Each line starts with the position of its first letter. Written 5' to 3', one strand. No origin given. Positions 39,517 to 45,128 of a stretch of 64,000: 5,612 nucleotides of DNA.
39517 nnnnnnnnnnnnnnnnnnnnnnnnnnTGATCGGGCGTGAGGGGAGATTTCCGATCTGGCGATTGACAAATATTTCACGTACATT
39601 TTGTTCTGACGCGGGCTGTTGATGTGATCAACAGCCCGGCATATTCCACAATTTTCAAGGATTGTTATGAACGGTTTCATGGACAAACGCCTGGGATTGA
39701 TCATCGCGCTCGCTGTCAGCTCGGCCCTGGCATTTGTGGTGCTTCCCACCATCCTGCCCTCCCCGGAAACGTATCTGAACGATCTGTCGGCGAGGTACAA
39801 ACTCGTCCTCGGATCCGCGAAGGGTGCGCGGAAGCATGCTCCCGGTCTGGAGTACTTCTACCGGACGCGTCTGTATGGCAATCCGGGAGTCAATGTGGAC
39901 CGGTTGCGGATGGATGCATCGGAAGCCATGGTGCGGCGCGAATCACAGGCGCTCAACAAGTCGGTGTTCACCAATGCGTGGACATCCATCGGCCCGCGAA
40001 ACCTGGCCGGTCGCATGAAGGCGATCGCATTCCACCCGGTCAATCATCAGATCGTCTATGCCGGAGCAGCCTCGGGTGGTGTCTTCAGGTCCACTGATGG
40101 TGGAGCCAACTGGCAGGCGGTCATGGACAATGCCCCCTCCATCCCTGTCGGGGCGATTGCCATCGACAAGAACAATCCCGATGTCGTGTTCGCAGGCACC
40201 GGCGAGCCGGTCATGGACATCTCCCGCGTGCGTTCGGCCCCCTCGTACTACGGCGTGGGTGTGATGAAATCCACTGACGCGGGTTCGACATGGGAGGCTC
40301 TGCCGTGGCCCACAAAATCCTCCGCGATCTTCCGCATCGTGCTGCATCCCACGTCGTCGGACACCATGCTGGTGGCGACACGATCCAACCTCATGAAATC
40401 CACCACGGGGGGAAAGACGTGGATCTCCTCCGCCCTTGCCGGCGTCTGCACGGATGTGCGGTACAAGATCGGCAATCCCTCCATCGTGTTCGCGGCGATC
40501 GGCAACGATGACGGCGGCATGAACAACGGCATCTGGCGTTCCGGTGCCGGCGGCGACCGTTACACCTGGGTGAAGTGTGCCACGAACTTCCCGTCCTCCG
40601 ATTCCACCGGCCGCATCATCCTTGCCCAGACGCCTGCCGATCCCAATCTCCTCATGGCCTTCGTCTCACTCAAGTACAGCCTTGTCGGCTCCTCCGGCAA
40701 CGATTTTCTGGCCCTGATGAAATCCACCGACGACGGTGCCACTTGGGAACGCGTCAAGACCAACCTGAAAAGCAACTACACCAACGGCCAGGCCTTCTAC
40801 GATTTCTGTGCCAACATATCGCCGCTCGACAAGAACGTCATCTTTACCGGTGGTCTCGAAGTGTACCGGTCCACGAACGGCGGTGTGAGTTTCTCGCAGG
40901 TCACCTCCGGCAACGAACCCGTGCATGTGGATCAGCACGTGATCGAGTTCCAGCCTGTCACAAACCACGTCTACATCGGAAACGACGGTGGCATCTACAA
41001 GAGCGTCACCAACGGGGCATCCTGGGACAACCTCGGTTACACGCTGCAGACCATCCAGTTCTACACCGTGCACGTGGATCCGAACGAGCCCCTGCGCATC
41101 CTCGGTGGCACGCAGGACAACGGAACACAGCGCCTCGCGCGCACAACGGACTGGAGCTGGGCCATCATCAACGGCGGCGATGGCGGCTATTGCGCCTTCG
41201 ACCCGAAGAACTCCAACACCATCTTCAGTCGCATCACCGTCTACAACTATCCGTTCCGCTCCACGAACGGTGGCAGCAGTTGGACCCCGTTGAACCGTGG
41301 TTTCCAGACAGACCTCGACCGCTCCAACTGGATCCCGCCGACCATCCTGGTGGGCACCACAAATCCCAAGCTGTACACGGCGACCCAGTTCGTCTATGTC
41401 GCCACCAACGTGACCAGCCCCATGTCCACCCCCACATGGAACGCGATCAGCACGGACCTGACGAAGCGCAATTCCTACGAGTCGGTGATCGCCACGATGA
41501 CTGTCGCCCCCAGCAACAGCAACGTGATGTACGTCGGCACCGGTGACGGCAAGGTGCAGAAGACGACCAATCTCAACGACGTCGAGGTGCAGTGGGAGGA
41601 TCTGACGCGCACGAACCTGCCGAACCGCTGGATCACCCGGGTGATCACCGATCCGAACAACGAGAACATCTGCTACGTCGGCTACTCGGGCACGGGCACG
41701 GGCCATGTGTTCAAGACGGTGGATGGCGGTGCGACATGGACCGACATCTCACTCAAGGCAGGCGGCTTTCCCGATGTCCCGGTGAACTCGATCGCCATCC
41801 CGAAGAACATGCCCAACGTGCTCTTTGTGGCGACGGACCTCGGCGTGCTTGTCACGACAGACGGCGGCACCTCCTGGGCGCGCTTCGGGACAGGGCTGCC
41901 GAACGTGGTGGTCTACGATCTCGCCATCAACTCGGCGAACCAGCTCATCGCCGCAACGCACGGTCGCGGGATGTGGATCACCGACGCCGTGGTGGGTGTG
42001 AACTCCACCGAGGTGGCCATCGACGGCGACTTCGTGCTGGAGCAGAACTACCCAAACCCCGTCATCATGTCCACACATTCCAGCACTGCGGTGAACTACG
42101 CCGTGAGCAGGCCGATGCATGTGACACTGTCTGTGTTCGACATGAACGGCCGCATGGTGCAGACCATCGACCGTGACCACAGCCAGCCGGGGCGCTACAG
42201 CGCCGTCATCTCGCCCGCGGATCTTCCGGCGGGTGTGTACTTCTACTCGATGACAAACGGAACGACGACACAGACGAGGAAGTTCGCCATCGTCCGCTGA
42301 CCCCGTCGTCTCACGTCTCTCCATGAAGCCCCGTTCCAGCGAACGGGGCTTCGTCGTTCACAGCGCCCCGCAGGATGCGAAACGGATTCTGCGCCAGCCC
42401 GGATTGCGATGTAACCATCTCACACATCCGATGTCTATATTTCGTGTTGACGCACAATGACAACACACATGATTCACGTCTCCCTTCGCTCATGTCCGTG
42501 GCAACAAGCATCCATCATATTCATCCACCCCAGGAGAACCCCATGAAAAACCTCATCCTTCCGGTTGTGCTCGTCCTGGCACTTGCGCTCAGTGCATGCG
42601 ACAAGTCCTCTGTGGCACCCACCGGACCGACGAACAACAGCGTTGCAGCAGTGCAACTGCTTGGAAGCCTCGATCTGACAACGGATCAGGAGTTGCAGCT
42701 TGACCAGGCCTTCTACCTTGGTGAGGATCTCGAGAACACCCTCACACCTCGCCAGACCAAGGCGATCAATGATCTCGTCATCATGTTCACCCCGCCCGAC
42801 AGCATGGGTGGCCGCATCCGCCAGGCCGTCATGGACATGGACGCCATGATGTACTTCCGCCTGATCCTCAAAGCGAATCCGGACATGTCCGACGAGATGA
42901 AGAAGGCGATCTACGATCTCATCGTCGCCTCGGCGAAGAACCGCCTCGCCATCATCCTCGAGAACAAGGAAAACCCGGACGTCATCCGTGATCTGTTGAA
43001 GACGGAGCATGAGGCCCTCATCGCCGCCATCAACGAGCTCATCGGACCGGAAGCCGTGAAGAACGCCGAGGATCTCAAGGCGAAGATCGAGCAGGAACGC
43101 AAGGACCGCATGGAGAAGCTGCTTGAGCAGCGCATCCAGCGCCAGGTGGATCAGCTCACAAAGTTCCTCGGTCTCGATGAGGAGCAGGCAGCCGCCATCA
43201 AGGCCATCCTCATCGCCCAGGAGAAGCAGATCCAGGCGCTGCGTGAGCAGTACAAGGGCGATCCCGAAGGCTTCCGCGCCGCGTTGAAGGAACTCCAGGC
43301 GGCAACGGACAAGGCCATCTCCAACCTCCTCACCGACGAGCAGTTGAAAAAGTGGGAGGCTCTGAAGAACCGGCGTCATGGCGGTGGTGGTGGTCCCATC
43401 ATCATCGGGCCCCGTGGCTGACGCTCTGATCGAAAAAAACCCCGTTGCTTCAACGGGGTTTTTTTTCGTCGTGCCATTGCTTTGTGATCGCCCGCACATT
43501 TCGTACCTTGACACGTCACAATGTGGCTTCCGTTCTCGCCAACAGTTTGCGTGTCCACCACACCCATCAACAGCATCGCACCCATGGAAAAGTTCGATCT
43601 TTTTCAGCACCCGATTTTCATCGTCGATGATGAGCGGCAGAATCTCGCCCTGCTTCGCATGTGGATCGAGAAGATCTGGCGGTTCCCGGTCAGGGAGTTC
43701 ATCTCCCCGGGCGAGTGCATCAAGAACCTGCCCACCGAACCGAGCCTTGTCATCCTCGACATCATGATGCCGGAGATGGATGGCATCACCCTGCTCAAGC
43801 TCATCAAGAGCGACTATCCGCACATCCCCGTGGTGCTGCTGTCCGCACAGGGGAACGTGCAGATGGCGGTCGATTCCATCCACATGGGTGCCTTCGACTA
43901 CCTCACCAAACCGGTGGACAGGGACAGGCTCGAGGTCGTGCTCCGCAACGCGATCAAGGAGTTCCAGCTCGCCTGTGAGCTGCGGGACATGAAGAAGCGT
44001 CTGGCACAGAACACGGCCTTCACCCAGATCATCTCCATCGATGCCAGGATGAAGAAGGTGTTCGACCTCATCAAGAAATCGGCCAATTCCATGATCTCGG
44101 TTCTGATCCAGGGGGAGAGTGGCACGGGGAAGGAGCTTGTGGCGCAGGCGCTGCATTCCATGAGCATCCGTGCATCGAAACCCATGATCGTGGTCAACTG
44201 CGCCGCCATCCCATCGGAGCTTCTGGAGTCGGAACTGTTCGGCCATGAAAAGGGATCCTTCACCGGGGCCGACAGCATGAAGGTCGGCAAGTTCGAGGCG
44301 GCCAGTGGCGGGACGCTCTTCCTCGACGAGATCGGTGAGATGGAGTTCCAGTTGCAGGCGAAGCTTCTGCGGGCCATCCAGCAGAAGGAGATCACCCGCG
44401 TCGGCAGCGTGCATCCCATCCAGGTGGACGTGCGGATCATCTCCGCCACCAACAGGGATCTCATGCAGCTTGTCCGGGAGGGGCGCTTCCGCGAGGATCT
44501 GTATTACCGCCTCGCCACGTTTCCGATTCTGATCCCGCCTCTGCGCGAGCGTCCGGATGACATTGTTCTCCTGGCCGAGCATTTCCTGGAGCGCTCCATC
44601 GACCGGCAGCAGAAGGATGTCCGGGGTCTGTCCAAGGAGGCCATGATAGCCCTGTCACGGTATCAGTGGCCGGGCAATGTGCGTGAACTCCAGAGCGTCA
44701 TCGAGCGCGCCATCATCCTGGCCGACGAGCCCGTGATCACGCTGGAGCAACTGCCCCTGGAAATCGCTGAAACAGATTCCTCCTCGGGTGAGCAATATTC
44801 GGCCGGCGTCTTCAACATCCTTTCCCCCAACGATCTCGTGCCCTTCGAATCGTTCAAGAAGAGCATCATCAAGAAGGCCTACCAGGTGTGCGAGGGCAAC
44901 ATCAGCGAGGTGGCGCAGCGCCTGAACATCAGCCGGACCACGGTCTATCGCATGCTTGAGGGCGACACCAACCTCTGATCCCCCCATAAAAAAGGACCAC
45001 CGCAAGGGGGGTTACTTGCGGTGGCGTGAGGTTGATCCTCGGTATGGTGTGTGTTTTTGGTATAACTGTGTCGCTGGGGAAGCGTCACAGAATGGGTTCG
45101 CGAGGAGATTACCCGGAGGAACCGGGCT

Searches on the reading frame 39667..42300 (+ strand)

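Call 17: search_protein_families(library=pfam, proteins=[window:39667-42300:+], max_evalue=0.01)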
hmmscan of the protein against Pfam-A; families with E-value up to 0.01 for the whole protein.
window:39667-42300:+ (877 aa): 7 families
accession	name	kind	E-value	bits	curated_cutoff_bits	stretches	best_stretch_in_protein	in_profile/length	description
PF15902.12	Sortilin-Vps10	-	8.2e-21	74.7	33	2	350-469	3-125/446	Sortilin, neurotensin receptor 3,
PF14870.12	PSII_BNR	-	1.2e-09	38.3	27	0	679-740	38-97/303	Photosynthesis system II assembly factor YCF48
PF18962.6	Por_Secre_tail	-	3.3e-07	30.9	27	1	795-875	2-75/75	Secretion system C-terminal sorting domain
PF13088.12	BNR_2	-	7.2e-06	26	31.4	0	276-365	9-99/277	BNR repeat-like domain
PF02012.26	BNR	-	1.1e-05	25.1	27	0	140-150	1-11/12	BNR/Asp-box repeat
PF01403.25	Sema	-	0.00017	22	23.7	1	599-644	117-164/182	Sema domain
PF24793.1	GINT1_N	-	0.0035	16.8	27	0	430-462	77-109/304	Glucosamine inositolphosphorylceramide transferase 1, N-terminal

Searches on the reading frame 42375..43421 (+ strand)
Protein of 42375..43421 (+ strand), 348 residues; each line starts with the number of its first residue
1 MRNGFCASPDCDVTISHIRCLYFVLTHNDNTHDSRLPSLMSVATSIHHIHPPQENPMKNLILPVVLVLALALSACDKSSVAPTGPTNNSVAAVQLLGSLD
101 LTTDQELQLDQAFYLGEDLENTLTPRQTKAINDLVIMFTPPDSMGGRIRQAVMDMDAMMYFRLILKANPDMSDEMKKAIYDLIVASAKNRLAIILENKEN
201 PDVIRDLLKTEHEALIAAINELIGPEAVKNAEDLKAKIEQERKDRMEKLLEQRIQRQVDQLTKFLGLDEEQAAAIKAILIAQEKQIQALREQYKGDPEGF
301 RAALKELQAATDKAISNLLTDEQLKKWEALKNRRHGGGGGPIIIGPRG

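Call 17: search_protein_families(library=pfam, proteins=[window:42375-43421:+], max_evalue=0.01)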
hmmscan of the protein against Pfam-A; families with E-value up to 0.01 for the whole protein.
window:42375-43421:+ (348 aa): 1 family
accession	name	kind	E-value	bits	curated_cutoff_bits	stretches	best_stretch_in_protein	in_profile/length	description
PF21642.2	SP_0191-like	-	0.00068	20.4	27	1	139-222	8-90/132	SP_0191-like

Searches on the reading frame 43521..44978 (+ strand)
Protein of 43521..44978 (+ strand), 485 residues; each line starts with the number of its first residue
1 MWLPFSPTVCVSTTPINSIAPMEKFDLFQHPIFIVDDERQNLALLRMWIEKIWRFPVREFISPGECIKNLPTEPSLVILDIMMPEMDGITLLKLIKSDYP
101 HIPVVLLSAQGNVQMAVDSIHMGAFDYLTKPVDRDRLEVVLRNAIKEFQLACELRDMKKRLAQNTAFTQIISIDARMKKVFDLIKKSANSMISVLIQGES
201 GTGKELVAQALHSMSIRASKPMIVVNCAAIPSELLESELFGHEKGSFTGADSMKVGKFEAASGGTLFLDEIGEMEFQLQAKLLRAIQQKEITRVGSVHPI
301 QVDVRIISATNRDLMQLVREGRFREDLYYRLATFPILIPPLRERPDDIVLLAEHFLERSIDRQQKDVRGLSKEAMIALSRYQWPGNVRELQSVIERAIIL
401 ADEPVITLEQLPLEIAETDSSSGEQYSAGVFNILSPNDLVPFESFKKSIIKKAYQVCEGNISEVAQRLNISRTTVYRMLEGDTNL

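Call 45: search_protein_families(library=pfam, proteins=[window:43521-44978:+], max_evalue=0.01)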
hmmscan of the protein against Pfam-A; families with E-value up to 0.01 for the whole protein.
window:43521-44978:+ (485 aa): 20 families
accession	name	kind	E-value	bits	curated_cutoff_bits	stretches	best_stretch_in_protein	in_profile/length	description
PF00158.32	Sigma54_activat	-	1.9e-71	239.6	20.2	1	171-336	2-167/168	Sigma-54 interaction domain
PF25601.1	AAA_lid_14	-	3.8e-28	97.6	27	1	342-424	1-83/87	AAA+ ATPase lid domain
PF00072.30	Response_reg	-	1.2e-25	90.3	30.2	1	32-139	1-108/111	Response regulator receiver domain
PF14532.12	Sigma54_activ_2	-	1.1e-22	81.2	25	1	177-341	7-138/138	Sigma-54 interaction domain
PF02954.25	HTH_8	-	8.4e-08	32.3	22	1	445-477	5-37/42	Bacterial regulatory protein, Fis family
PF07728.20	AAA_5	-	5.8e-07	30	22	1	194-312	2-123/139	AAA domain (dynein-related subfamily)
PF02796.21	HTH_7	-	0.0001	22.8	23.8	1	461-480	24-43/45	Helix-turn-helix domain of resolvase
PF01078.27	Mg_chelatase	-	0.0002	21.2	20.3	1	192-311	23-157/207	Magnesium chelatase, subunit ChlI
PF07726.17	AAA_3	-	0.00021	21.6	27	1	194-311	2-111/131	ATPase family associated with various cellular activities (AAA)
PF13309.12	HTH_22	-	0.00052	20.4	29.6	1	461-479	44-62/63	HTH domain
PF12728.13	HTH_17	-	0.00071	20.2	27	1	461-479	4-22/51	Helix-turn-helix domain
PF13384.12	HTH_23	-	0.00071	19.8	24.6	1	455-479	16-38/50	Homeodomain-like domain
PF07724.20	AAA_2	-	0.0008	19.9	27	1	190-292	2-105/166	AAA domain (Cdc48 subfamily)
PF00004.35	AAA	-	0.0016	19.4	21.2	1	194-327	1-127/131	ATPase family associated with various cellular activities (AAA)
PF13551.12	HTH_29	-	0.0016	18.9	28.1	1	459-479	13-33/64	Winged helix-turn helix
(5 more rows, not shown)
